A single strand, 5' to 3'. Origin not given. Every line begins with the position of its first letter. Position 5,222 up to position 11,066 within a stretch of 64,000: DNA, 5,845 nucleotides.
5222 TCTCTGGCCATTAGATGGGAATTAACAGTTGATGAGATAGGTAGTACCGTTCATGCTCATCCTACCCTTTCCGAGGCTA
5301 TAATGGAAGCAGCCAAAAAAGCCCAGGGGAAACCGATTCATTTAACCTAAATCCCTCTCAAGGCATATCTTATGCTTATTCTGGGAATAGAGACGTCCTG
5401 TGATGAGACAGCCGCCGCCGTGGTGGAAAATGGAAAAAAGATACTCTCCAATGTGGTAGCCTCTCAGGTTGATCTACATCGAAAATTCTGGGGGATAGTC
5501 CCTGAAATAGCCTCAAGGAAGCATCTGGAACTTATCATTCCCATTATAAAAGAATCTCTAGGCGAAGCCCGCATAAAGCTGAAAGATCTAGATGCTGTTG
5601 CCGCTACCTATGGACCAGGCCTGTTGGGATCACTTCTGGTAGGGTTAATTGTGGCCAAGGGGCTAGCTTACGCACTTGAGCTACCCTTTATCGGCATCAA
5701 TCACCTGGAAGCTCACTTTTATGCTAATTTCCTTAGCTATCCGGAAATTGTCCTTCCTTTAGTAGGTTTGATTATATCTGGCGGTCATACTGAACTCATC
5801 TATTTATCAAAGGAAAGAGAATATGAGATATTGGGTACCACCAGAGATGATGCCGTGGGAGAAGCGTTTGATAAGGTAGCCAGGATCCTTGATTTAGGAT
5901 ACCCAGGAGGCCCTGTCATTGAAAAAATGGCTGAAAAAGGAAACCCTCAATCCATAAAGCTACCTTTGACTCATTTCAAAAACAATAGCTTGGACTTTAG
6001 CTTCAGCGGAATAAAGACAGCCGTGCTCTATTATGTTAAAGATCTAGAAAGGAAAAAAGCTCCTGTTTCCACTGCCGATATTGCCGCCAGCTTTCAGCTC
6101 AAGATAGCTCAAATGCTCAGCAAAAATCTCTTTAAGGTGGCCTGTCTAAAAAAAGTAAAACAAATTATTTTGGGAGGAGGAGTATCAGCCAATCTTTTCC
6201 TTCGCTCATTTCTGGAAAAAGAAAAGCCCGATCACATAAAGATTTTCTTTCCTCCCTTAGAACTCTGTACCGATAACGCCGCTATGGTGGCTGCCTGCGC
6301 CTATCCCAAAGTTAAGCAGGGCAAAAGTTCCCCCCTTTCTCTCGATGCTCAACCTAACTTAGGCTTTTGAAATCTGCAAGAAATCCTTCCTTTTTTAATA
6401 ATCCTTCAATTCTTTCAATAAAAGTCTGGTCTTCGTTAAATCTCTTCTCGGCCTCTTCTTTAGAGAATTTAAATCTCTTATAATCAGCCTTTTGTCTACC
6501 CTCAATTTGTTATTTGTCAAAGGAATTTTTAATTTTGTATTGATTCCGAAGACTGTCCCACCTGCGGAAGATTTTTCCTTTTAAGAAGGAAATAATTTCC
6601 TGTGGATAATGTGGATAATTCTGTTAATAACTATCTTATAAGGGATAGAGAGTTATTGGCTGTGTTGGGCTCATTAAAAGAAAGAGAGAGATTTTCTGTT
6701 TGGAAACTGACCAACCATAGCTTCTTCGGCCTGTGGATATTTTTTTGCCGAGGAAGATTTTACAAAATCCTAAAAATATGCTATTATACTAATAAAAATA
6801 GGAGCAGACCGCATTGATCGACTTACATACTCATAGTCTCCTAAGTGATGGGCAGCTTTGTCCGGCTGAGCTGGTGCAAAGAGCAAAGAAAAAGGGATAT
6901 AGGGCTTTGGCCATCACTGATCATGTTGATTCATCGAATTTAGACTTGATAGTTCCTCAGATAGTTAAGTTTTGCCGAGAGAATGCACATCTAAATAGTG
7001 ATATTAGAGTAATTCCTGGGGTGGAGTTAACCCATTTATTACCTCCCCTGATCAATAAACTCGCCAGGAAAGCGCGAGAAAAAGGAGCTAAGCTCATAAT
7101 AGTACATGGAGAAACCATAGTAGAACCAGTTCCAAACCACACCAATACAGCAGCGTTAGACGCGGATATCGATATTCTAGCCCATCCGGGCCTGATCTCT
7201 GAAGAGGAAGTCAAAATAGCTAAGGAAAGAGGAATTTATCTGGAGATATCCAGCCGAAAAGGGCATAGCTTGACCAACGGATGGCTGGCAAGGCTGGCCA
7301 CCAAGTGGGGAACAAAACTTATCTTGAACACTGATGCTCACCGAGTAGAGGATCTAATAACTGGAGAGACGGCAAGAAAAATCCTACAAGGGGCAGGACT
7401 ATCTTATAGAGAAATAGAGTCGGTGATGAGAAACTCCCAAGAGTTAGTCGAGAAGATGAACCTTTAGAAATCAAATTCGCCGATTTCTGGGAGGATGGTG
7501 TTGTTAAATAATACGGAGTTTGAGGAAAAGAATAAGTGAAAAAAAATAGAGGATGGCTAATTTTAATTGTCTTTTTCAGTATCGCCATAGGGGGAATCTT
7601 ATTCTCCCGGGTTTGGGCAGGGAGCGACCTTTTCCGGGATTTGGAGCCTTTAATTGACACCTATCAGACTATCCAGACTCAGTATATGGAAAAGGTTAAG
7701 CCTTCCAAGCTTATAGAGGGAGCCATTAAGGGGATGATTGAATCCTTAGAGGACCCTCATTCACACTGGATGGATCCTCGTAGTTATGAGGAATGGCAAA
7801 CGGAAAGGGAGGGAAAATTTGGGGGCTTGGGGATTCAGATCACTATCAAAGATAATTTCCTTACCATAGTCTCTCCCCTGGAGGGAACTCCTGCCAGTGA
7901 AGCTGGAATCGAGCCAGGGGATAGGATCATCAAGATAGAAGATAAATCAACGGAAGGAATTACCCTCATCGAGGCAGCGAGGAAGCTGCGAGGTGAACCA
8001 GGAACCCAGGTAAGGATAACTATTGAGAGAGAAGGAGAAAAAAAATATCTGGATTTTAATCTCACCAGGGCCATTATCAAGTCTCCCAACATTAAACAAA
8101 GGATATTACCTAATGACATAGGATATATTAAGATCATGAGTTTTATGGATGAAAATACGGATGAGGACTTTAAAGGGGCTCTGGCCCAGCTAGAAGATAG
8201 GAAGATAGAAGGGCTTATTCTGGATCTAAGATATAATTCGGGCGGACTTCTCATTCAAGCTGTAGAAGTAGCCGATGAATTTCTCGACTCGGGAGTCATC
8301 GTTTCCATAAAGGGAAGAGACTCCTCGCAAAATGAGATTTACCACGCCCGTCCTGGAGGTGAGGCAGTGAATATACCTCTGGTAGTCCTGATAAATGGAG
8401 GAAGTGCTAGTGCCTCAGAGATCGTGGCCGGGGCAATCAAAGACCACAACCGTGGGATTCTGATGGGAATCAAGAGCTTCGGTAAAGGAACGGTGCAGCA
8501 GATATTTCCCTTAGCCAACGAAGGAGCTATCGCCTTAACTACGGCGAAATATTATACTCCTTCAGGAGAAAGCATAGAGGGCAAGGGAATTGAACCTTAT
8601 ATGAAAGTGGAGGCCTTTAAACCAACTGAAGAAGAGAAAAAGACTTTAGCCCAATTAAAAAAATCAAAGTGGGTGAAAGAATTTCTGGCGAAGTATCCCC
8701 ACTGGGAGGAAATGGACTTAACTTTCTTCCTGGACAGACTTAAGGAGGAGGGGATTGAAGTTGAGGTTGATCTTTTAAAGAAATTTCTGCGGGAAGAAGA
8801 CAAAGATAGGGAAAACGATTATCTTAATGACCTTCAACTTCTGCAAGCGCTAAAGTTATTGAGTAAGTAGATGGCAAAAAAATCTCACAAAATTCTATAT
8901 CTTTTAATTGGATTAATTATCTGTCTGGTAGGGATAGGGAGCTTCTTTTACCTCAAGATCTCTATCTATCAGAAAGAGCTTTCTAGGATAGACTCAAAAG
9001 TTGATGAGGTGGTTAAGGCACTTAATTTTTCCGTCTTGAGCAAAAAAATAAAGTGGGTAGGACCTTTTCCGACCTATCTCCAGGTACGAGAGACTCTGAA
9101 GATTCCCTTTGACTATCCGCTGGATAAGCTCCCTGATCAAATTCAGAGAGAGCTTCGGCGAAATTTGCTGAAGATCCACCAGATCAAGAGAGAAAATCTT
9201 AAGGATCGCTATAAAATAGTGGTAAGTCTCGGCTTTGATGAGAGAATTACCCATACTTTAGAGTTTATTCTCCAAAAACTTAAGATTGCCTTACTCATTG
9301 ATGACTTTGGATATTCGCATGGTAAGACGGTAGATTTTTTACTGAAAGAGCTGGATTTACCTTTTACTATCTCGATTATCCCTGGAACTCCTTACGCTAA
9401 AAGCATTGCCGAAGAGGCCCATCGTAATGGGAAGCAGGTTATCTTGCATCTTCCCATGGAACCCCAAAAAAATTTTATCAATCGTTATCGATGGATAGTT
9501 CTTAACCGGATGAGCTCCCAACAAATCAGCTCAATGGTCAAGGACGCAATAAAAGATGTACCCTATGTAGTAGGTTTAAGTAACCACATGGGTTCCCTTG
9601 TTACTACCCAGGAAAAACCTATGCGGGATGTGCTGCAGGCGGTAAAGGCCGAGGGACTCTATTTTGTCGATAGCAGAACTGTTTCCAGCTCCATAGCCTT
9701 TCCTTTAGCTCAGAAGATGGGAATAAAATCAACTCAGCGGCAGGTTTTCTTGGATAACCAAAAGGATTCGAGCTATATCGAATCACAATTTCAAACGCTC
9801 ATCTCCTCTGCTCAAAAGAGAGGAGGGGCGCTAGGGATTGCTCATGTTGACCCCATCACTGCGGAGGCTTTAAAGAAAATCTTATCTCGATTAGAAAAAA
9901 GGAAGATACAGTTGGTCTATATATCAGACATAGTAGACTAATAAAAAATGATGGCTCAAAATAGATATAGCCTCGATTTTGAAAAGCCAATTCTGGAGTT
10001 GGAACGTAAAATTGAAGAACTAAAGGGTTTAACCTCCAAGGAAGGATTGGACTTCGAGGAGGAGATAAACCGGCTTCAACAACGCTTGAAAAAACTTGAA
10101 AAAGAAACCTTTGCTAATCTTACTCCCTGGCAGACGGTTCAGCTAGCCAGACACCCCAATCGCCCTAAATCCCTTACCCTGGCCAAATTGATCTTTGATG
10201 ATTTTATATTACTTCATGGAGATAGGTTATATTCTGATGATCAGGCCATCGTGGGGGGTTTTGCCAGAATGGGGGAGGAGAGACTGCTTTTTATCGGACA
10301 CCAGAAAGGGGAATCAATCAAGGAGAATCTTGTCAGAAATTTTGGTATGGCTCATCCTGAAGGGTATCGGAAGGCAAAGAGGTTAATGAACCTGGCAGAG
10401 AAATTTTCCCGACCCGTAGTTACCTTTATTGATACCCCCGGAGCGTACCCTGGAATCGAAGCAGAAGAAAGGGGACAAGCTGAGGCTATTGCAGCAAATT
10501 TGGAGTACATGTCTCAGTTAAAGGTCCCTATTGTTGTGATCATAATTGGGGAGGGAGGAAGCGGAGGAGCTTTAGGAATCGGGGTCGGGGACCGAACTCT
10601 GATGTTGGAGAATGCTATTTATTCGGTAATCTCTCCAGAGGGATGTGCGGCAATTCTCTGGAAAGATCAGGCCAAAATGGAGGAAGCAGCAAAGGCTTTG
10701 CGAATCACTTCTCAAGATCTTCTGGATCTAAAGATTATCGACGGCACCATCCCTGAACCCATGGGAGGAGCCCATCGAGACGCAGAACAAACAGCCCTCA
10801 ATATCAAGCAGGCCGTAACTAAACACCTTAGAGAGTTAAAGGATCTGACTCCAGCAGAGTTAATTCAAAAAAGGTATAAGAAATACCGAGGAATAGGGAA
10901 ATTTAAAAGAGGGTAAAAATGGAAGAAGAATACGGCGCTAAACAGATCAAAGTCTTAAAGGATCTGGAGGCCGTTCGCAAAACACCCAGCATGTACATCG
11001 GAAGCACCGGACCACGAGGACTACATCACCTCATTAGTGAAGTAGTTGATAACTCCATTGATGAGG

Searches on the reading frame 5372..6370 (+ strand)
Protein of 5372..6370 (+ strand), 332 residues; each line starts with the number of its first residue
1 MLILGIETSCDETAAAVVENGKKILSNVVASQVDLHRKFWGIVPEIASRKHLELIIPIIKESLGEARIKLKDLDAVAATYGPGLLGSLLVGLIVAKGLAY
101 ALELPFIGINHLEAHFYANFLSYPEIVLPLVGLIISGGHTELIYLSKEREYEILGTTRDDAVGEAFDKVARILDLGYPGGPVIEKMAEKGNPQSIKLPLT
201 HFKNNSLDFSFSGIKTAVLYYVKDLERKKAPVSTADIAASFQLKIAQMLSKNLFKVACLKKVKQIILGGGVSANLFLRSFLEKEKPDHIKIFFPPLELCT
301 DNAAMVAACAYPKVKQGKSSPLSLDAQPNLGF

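Call 12: search_protein_families(library=pfam, proteins=[window:5372-6370:+])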
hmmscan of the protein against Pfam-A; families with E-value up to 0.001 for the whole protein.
window:5372-6370:+ (332 aa): 3 families
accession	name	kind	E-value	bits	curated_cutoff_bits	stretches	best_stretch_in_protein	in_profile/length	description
PF00814.31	TsaD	-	8.3e-92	308.1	24.8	1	23-307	1-263/264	tRNA N6-adenosine threonylcarbamoyltransferase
PF22521.2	HypF_C_2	-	4.3e-06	27.1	27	1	223-286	155-218/241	Carbamoyltransferase, Kae1-like Domain, second subdomain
PF02543.21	Carbam_trans_N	-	0.00018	21.5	24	1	174-285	214-324/346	Carbamoyltransferase N-terminus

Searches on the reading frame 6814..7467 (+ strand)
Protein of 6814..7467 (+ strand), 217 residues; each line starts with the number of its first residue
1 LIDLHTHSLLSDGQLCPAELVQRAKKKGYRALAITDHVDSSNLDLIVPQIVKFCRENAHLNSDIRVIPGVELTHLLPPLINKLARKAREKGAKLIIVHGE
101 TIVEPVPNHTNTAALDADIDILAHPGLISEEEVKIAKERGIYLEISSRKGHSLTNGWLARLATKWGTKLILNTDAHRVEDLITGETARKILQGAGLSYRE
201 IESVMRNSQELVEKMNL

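Call 12: search_protein_families(library=pfam, proteins=[window:6814-7467:+])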
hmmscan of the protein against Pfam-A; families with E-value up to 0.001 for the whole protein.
window:6814-7467:+ (217 aa): 2 families
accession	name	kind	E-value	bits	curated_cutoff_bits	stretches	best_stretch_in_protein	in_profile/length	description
PF02811.25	PHP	-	1.6e-11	45.3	26.4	1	3-74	1-65/164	PHP domain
PF01876.22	RNase_P_p30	-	7.4e-05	22.7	35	1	14-146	12-144/214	RNase P subunit p30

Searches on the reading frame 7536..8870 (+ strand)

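Call 12: search_protein_families(library=pfam, proteins=[window:7536-8870:+])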
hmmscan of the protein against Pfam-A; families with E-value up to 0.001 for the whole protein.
window:7536-8870:+ (444 aa): 5 families
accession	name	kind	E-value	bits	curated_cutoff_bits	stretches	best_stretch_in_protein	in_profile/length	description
PF03572.23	Peptidase_S41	-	5.2e-57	192.5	24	1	194-357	1-164/165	Peptidase family S41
PF22694.1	CtpB_N-like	-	1.6e-14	54.6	27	1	35-80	37-82/85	Activating protease CtpB N-terminal domain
PF17820.7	PDZ_6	-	5.2e-13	49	27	1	111-165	2-54/54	PDZ domain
PF13180.12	PDZ_2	-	2.9e-12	47.1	27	1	96-175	1-79/80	PDZ domain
PF00595.29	PDZ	-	6.4e-10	39.7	23.2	1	88-164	3-81/81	PDZ domain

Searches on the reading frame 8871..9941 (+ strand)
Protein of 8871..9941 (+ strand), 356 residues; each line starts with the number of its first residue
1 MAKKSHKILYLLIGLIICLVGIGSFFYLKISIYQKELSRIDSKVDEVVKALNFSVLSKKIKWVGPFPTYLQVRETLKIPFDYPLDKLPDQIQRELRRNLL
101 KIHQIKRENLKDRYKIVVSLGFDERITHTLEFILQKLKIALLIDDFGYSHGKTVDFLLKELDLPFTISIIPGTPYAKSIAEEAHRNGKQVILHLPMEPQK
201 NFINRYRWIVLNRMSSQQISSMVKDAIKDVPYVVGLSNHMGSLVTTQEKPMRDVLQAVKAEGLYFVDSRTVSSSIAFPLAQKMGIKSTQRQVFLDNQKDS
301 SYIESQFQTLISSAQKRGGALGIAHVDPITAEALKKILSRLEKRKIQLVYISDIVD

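Call 12: search_protein_families(library=pfam, proteins=[window:8871-9941:+])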
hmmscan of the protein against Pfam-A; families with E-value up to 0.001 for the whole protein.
window:8871-9941:+ (356 aa): 1 family
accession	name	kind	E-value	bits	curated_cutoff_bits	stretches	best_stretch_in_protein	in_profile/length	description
PF04748.18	Polysacc_deac_2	-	1.7e-68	230.4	27.5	1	142-354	2-211/212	Divergent polysaccharide deacetylase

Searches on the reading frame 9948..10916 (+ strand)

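Call 12: search_protein_families(library=pfam, proteins=[window:9948-10916:+])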
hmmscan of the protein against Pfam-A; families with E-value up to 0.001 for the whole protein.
window:9948-10916:+ (322 aa): 2 families
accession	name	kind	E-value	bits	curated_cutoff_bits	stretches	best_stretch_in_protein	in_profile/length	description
PF03255.19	ACCA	-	6.7e-146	485.8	23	1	9-317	2-310/310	Acetyl co-enzyme A carboxylase carboxyltransferase-like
PF01039.27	Carboxyl_trans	-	2.1e-18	66.7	22.3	1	100-292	283-455/493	Carboxyl transferase domain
